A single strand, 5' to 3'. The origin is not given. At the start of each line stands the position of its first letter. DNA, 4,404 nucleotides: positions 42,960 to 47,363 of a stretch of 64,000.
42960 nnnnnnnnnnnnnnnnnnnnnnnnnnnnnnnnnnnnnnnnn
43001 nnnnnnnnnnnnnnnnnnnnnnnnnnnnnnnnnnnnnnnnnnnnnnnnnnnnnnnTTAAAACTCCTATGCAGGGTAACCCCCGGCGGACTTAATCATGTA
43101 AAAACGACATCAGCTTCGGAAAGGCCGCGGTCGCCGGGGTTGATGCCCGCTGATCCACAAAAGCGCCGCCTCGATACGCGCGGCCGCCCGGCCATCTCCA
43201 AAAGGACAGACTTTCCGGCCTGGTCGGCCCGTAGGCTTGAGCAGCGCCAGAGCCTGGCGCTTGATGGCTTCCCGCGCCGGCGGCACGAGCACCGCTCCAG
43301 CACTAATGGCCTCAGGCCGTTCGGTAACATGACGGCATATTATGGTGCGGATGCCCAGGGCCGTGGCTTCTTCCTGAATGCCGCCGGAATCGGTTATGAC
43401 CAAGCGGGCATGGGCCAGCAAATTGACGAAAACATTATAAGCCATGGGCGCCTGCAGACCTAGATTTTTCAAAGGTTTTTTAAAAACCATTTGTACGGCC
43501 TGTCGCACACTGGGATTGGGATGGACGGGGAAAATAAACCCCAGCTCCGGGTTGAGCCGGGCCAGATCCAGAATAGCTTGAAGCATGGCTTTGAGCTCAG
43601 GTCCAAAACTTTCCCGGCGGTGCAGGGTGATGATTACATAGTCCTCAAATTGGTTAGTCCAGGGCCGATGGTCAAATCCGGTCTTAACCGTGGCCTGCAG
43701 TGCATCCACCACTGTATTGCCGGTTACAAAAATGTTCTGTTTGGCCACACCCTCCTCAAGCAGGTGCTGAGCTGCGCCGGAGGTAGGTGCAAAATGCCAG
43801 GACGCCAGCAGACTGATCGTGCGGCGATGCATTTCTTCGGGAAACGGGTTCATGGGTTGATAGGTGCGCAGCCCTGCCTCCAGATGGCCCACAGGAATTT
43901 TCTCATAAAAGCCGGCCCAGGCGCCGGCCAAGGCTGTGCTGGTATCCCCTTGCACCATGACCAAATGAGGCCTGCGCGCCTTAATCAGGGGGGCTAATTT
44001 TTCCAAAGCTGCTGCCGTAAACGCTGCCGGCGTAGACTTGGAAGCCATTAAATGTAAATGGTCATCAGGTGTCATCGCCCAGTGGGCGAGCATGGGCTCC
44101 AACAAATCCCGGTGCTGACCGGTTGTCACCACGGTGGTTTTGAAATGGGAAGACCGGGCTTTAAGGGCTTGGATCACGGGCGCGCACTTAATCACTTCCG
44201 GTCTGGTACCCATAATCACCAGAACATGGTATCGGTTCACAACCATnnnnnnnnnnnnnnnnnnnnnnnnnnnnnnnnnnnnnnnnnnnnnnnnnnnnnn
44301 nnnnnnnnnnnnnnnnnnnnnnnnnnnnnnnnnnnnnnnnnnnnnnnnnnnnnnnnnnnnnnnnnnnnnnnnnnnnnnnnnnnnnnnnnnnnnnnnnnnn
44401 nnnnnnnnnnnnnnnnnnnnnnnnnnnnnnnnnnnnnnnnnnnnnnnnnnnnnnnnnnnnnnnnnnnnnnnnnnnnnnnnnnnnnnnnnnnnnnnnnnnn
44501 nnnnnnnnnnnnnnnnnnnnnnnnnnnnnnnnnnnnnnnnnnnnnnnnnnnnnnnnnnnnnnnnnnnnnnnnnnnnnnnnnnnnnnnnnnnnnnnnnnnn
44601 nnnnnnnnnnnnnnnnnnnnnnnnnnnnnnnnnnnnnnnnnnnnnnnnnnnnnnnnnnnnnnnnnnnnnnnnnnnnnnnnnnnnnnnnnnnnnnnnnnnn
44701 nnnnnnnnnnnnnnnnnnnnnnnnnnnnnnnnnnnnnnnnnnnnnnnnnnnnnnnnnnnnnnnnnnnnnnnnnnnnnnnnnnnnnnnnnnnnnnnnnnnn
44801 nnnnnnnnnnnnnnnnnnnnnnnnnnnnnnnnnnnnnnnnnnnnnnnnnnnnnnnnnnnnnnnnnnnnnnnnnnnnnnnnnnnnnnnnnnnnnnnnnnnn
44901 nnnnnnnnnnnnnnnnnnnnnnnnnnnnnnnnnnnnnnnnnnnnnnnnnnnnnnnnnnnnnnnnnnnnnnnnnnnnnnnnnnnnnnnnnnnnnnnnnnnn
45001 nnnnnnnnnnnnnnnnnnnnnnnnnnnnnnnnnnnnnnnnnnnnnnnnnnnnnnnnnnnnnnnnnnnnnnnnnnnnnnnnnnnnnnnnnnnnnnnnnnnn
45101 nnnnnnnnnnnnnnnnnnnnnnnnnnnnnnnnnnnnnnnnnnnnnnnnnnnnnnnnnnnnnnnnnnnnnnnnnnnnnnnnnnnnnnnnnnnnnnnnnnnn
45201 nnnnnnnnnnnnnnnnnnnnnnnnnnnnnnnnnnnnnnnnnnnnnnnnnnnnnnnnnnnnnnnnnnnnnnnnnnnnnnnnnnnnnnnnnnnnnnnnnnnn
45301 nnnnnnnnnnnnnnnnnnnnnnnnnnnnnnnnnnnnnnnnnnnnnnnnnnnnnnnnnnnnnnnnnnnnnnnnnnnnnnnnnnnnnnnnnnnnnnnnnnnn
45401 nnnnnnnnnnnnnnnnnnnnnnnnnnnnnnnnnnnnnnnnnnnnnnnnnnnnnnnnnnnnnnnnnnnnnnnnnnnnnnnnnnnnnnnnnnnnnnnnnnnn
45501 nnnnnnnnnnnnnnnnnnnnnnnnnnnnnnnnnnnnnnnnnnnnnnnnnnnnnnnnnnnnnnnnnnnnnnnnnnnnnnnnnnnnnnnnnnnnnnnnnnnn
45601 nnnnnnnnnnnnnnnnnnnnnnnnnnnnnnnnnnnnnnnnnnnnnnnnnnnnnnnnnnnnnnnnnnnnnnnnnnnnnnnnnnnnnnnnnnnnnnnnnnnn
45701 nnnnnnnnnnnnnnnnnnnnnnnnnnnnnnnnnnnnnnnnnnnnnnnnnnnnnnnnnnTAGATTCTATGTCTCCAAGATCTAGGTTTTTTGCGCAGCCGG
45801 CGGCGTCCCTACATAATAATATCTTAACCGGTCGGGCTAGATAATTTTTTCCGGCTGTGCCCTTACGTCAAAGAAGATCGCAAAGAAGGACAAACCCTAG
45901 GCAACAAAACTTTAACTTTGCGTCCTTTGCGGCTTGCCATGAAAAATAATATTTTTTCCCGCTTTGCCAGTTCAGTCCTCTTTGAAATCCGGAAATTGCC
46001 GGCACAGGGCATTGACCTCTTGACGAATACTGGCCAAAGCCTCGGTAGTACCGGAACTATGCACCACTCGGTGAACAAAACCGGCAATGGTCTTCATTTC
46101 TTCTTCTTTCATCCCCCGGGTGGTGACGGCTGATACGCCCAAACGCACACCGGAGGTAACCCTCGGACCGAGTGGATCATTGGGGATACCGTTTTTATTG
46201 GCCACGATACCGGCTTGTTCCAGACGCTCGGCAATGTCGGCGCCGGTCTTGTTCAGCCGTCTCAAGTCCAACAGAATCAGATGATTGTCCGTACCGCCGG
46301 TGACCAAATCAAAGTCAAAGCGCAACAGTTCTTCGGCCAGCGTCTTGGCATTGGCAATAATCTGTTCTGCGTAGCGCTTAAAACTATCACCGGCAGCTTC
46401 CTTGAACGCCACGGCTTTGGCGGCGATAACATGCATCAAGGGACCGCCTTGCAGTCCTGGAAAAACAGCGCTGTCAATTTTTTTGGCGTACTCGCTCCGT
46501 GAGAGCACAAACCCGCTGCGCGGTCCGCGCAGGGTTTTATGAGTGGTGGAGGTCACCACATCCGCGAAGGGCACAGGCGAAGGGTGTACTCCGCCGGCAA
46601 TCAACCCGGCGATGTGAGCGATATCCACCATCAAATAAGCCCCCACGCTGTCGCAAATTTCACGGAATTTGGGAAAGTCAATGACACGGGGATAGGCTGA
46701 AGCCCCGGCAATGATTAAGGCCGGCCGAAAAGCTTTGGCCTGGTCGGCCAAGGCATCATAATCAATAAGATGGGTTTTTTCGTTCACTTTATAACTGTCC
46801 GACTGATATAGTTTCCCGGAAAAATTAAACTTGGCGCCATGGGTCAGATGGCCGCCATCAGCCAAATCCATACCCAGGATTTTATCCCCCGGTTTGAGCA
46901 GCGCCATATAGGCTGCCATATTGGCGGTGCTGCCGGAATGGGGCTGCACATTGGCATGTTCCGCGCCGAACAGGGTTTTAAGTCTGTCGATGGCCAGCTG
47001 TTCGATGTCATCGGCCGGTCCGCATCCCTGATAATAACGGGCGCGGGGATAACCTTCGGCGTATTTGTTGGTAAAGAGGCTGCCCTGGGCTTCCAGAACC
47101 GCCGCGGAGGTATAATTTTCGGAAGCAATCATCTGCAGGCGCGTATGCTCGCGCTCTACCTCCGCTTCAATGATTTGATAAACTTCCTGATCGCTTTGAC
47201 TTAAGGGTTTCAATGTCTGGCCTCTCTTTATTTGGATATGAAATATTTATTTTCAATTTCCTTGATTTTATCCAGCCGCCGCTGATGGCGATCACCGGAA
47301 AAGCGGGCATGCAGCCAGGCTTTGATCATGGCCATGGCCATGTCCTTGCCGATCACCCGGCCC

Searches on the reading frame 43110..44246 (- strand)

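Call 34: search_protein_families(library=ncbifam, proteins=[window:43110-44246:-], max_evalue=0.00001)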
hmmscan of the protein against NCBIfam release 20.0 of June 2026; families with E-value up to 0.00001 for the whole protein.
window:43110-44246:- (378 aa): 2 families
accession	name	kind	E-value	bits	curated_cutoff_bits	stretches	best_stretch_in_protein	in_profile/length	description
TIGR00236.1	wecB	equivalog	2.8e-105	352.5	210.15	1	7-360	2-360/366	non-hydrolyzing UDP-N-acetylglucosamine 2-epimerase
TIGR03568.1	NeuC_NnaA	equivalog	1.1e-21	77.2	235.9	1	8-302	3-304/365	UDP-N-acetylglucosamine 2-epimerase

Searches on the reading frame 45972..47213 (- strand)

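Call 34: search_protein_families(library=ncbifam, proteins=[window:45972-47213:-], max_evalue=0.00001)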
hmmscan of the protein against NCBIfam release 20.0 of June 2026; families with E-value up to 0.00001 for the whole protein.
window:45972-47213:- (413 aa): 5 families
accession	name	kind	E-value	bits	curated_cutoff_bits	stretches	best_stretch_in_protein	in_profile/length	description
NF000586.1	PRK00011.1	subfamily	3.8e-184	612.1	335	1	8-408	1-402/404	serine hydroxymethyltransferase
NF010094.0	PRK13580.1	equivalog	1.1e-143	479.5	735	2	111-388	170-449/496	glycine hydroxymethyltransferase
TIGR04506.1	F_threo_transal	equivalog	8e-36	123.9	650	1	61-395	66-392/609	fluorothreonine transaldolase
NF005394.0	PRK06939.1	equivalog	8e-10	38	460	1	63-371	82-382/397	glycine C-acetyltransferase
TIGR00858.1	bioF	equivalog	6.7e-07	28.4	426.45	1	15-366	12-354/365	8-amino-7-oxononanoate synthase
